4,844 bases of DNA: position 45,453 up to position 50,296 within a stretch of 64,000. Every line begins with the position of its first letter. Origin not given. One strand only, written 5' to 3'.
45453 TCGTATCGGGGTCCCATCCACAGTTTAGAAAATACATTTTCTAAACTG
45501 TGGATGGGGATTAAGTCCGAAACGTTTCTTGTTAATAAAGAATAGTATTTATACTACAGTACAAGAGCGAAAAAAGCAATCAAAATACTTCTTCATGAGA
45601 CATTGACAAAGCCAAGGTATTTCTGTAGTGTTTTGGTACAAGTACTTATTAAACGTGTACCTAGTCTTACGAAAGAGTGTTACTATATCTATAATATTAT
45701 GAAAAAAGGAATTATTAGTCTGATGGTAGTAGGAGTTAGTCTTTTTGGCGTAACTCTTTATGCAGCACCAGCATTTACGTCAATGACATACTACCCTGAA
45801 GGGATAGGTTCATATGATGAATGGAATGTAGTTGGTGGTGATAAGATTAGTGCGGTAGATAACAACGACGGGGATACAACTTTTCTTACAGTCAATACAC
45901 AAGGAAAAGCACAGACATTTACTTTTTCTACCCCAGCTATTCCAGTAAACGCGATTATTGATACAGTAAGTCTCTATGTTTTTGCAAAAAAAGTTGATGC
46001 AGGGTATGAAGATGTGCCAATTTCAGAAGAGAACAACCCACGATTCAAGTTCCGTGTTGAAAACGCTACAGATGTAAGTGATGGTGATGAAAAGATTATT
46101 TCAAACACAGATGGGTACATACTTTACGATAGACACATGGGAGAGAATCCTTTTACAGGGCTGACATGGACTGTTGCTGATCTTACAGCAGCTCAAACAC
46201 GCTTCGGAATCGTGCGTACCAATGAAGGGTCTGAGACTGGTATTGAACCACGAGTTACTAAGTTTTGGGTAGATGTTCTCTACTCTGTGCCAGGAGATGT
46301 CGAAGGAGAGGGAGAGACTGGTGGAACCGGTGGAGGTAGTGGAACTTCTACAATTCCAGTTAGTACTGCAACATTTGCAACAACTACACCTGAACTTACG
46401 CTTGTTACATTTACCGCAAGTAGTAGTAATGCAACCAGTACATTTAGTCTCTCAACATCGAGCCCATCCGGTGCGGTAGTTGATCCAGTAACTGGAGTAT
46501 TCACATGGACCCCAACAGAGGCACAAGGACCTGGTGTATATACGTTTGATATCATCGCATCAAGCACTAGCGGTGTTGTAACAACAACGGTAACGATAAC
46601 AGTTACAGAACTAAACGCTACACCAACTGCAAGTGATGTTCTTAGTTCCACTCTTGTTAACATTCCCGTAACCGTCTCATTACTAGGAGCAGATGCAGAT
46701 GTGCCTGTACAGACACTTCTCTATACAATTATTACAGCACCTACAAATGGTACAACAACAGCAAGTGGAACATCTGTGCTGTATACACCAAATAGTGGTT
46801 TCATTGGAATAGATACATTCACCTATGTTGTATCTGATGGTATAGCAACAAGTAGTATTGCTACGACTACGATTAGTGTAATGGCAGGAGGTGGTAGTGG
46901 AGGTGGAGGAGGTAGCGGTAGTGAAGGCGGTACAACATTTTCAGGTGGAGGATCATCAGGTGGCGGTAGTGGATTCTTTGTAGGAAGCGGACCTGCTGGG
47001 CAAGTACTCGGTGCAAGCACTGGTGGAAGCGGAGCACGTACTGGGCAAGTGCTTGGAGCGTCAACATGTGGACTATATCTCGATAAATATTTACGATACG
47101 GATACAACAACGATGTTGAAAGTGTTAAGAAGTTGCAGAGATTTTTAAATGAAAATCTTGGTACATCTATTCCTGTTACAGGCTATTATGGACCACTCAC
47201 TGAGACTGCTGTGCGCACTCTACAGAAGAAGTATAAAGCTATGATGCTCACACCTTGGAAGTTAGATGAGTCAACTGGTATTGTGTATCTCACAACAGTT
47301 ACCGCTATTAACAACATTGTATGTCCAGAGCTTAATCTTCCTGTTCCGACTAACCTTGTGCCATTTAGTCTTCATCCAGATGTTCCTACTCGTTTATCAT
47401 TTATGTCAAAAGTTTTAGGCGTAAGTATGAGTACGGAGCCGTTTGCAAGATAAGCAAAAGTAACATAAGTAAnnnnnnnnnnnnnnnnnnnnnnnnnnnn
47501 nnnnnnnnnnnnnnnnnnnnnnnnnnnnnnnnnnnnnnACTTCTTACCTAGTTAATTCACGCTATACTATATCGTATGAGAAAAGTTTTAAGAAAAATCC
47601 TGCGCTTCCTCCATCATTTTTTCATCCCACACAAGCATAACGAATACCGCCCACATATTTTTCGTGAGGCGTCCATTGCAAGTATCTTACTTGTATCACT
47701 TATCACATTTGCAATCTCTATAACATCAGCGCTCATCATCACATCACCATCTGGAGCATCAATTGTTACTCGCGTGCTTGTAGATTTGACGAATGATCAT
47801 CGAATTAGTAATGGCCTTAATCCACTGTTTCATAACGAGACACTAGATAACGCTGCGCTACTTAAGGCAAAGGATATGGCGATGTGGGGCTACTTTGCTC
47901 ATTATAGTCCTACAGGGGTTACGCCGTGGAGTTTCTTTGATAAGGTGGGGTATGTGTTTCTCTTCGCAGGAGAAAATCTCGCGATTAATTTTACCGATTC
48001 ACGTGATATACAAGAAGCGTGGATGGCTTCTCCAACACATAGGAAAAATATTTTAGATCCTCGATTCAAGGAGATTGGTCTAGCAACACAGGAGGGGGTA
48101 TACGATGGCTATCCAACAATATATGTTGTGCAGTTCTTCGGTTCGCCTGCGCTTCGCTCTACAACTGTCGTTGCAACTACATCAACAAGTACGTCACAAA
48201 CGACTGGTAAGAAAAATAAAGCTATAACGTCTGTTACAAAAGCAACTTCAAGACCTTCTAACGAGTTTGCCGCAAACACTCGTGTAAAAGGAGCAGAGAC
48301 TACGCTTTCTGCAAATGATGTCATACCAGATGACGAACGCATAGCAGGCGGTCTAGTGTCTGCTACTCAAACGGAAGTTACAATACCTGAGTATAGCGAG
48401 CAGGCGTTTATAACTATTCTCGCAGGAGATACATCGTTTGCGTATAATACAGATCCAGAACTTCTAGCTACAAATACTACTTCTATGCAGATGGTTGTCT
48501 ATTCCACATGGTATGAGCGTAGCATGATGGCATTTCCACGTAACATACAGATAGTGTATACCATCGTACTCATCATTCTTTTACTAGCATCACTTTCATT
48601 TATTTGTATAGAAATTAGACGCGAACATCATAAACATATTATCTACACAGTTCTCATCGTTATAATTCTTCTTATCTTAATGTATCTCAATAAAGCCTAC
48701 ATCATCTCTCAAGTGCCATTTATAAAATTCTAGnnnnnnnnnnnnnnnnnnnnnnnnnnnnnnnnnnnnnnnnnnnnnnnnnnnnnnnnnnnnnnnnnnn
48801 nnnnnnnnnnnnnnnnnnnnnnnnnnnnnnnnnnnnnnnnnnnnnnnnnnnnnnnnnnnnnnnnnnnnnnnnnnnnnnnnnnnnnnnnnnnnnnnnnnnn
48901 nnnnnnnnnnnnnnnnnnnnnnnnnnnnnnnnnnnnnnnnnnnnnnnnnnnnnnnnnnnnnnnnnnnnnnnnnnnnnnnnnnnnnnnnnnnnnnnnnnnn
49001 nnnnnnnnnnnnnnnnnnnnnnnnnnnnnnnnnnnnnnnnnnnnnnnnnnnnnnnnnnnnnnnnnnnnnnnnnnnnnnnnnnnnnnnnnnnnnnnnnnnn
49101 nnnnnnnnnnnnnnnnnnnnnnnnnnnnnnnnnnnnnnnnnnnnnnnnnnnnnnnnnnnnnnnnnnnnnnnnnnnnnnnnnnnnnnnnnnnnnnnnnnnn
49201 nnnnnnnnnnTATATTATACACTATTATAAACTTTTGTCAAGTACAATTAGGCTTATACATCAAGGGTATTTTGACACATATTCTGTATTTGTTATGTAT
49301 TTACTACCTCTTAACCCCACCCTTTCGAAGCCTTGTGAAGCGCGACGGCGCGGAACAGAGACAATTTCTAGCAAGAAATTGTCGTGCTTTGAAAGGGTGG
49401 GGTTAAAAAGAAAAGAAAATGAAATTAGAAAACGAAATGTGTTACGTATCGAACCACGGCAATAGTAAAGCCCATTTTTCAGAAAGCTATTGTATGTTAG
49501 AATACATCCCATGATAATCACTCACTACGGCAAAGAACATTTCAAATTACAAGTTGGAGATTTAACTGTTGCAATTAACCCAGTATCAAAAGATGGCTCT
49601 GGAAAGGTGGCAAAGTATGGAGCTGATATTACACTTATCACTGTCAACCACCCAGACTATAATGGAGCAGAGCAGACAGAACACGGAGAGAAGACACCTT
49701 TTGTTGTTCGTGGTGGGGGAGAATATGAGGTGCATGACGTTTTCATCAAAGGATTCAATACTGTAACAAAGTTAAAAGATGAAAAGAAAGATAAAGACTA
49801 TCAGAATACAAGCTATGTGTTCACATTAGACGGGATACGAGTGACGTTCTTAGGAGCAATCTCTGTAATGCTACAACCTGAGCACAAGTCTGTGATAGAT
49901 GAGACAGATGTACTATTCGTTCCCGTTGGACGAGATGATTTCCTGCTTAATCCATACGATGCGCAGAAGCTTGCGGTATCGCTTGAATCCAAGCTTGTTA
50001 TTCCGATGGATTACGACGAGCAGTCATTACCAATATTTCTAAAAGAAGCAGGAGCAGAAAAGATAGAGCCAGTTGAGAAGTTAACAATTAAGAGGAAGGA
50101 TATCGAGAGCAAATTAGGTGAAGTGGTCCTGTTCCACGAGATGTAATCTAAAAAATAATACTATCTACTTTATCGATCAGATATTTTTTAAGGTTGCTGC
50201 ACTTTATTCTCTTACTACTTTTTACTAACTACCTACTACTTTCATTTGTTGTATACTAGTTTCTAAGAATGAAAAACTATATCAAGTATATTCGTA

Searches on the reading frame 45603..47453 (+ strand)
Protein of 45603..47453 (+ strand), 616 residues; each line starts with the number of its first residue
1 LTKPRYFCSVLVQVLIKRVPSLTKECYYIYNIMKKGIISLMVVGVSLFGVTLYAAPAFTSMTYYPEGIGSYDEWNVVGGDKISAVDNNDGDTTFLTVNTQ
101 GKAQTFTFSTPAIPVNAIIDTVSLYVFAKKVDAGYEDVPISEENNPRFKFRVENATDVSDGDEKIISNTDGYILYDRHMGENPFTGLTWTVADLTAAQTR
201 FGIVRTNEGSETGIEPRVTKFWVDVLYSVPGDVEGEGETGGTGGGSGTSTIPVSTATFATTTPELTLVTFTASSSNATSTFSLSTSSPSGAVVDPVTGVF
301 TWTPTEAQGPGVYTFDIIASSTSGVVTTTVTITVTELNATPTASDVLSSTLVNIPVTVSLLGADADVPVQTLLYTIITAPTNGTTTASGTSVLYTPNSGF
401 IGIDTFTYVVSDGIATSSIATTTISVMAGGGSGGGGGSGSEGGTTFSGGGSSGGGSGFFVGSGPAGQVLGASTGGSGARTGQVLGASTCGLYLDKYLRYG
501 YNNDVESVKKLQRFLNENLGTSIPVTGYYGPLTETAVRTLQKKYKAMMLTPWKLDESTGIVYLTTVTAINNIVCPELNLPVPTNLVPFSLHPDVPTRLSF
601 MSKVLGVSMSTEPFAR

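Call 7: search_protein_families(library=pfam, proteins=[window:45603-47453:+], max_evalue=0.001)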
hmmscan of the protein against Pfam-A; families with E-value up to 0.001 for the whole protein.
window:45603-47453:+ (616 aa): 3 families
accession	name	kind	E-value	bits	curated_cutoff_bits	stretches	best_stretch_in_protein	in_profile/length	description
PF17963.7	Big_9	-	5.4e-11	43.7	23.6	1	338-424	1-88/89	Bacterial Ig domain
PF17892.7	Cadherin_5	-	2.5e-08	34.1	26.5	1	338-426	2-97/98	Cadherin-like domain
PF01471.23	PG_binding_1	-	9.9e-08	32.5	23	1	506-544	3-41/57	Putative peptidoglycan binding domain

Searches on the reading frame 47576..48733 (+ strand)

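Call 39: search_protein_families(library=pfam, proteins=[window:47576-48733:+], max_evalue=0.001)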
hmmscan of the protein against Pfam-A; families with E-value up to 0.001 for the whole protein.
window:47576-48733:+ (385 aa): 1 family
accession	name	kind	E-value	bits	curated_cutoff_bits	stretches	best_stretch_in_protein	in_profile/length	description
PF00188.32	CAP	-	3.4e-19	70.3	21.1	1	69-186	1-116/117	Cysteine-rich secretory protein family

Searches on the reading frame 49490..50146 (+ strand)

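Call 39: search_protein_families(library=pfam, proteins=[window:49490-50146:+], max_evalue=0.001)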
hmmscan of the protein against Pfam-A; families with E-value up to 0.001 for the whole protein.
window:49490-50146:+ (218 aa): 2 families
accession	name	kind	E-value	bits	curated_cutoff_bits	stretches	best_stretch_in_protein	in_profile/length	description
PF13483.12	Lactamase_B_3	-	1.4e-24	87.3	24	1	10-173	2-159/160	Beta-lactamase superfamily domain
PF12706.13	Lactamase_B_2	-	0.00015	21.9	27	0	76-173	93-198/200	Beta-lactamase superfamily domain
